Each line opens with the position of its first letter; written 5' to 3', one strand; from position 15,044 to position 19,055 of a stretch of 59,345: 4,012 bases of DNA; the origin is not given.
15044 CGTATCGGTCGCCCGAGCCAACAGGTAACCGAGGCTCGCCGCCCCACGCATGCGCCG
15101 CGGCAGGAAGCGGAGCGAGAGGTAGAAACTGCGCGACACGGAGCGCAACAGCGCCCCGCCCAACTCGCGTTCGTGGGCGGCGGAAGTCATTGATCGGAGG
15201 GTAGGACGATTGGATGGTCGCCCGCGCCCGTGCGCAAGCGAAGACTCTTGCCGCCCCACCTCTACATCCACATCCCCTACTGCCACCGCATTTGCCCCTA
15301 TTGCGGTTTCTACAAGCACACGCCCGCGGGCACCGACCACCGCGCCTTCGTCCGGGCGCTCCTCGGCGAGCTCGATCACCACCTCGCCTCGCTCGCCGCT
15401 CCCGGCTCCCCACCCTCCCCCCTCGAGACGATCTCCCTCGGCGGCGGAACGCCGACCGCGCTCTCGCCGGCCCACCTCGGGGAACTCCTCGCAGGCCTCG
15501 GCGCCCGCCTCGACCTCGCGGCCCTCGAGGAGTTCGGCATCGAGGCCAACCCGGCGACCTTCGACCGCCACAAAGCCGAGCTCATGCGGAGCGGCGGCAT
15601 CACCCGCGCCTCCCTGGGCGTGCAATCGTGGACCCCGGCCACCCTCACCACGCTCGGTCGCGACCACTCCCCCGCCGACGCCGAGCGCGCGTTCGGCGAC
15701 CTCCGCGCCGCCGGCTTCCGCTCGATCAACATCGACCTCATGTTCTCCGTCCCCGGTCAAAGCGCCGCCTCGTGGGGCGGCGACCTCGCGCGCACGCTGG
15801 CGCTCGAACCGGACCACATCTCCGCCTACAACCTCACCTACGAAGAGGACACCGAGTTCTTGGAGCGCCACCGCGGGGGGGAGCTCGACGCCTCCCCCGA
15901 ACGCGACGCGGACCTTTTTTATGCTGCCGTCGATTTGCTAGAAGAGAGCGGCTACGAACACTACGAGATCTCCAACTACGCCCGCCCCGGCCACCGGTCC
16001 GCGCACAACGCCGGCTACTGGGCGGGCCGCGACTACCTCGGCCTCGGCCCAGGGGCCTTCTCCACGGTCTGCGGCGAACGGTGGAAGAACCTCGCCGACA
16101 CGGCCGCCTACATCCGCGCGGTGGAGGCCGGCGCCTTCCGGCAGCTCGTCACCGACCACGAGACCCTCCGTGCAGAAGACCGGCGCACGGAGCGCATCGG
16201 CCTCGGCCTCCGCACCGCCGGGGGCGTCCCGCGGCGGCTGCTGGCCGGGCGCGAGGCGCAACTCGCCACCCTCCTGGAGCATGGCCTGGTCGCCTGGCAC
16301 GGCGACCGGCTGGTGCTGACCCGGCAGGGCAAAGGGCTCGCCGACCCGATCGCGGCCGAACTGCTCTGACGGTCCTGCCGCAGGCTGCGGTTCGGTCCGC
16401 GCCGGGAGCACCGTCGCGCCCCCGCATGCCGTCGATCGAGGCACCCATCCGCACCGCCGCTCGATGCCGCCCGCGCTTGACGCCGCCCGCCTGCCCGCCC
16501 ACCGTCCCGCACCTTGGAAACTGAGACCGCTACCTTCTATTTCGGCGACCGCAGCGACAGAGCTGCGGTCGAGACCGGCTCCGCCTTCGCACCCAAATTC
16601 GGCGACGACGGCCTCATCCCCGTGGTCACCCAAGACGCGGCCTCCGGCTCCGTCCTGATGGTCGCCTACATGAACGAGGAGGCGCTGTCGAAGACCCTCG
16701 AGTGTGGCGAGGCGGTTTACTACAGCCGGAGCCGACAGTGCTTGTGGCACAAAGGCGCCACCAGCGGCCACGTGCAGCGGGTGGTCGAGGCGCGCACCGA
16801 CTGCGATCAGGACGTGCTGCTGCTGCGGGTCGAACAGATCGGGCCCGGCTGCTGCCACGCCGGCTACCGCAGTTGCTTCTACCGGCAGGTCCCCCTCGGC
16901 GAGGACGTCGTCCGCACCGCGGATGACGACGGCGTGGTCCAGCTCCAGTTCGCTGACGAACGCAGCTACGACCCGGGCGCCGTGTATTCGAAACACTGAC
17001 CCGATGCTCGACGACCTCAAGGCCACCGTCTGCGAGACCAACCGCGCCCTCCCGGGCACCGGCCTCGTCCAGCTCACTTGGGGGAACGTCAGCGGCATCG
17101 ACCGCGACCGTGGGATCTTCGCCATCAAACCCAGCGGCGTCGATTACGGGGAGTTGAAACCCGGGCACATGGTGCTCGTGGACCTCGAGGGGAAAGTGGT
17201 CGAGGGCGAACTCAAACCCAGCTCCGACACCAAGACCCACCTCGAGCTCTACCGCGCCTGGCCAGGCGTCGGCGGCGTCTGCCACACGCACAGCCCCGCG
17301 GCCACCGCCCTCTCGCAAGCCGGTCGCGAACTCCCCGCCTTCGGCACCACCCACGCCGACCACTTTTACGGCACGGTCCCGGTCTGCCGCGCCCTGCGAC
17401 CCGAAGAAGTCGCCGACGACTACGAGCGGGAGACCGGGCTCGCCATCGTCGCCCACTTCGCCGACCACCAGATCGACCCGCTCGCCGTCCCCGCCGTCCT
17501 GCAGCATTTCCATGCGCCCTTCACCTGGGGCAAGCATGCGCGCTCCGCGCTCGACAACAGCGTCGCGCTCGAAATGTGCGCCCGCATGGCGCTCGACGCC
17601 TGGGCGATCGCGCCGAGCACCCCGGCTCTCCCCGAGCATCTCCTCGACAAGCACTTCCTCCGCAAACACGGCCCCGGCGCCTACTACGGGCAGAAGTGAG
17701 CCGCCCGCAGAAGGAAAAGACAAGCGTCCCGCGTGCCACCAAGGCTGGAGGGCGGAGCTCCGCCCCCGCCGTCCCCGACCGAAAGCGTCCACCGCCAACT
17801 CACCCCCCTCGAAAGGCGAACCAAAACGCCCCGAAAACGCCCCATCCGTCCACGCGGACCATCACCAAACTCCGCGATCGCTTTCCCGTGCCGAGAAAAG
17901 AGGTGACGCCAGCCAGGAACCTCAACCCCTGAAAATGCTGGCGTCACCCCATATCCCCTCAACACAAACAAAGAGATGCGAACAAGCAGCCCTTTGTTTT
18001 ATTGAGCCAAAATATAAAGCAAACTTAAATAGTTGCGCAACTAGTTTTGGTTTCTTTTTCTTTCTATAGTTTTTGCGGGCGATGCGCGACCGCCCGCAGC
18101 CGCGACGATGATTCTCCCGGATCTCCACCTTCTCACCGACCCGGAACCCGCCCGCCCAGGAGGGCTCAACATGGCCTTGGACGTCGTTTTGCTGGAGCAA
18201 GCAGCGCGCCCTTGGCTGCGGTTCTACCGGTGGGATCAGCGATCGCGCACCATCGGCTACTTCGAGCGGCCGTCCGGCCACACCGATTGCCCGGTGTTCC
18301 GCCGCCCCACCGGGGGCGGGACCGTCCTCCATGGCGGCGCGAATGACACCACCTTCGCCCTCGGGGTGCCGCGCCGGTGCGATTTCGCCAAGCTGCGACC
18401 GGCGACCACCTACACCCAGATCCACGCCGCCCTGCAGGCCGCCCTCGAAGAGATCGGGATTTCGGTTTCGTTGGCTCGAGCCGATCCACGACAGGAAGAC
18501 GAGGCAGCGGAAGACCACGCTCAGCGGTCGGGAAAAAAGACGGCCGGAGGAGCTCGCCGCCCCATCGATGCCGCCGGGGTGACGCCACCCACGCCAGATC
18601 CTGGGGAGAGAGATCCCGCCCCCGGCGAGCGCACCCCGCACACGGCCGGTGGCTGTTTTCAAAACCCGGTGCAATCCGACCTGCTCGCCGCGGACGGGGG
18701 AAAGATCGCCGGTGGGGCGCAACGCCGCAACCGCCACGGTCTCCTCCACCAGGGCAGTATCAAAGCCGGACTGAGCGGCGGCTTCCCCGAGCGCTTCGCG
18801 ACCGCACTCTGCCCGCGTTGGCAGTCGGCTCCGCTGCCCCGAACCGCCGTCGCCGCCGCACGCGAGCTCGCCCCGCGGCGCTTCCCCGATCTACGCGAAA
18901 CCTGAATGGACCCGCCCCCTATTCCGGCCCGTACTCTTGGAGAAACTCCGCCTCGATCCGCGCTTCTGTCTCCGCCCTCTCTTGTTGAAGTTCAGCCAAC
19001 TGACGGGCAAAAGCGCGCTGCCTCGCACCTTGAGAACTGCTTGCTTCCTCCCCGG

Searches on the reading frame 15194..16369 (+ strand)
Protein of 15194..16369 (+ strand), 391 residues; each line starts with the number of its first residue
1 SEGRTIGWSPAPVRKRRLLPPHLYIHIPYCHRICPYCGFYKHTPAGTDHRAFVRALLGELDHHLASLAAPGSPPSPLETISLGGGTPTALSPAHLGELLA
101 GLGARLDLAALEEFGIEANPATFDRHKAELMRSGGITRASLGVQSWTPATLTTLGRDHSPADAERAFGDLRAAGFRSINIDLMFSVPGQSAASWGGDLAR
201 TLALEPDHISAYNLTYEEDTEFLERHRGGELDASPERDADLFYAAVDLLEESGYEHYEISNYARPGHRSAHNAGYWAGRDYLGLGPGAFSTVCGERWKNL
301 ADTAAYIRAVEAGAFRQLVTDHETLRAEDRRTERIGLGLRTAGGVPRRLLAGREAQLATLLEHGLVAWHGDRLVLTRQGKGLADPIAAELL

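Call 16: search_protein_families(library=pfam, proteins=[window:15194-16369:+], max_evalue=0.001)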
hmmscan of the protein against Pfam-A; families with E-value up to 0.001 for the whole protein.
window:15194-16369:+ (391 aa): 1 family
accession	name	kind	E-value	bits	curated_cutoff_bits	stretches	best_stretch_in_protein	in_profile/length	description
PF04055.27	Radical_SAM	-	1.2e-18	68.3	29.5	1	24-191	1-156/166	Radical SAM superfamily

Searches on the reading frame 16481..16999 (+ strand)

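Call 16: search_protein_families(library=pfam, proteins=[window:16481-16999:+], max_evalue=0.001)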
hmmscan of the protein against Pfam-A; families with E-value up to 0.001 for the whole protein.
window:16481-16999:+ (172 aa): 1 family
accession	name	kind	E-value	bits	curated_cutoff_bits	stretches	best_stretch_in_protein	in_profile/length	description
PF01502.23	PRA-CH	-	8.1e-35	119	27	1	60-134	1-74/74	Phosphoribosyl-AMP cyclohydrolase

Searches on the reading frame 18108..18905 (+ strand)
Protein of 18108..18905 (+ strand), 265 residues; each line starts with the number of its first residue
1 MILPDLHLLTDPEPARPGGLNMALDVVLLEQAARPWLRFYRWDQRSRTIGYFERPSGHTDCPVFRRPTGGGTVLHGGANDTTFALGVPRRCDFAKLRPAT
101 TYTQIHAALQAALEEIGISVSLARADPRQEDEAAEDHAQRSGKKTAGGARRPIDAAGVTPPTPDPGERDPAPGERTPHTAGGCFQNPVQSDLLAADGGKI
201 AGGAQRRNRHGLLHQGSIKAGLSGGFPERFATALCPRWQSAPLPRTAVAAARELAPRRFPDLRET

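Call 16: search_protein_families(library=pfam, proteins=[window:18108-18905:+], max_evalue=0.001)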
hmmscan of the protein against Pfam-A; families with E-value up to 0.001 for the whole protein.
window:18108-18905:+ (265 aa): 2 families
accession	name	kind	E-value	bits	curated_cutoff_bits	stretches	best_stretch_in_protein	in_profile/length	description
PF21948.1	LplA-B_cat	-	3.1e-12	47.3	27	1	20-124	4-115/200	Lipoyl protein ligase A/B catalytic domain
PF03099.24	BPL_LplA_LipB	-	6e-06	26.6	21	1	63-221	28-131/133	Biotin/lipoate A/B protein ligase family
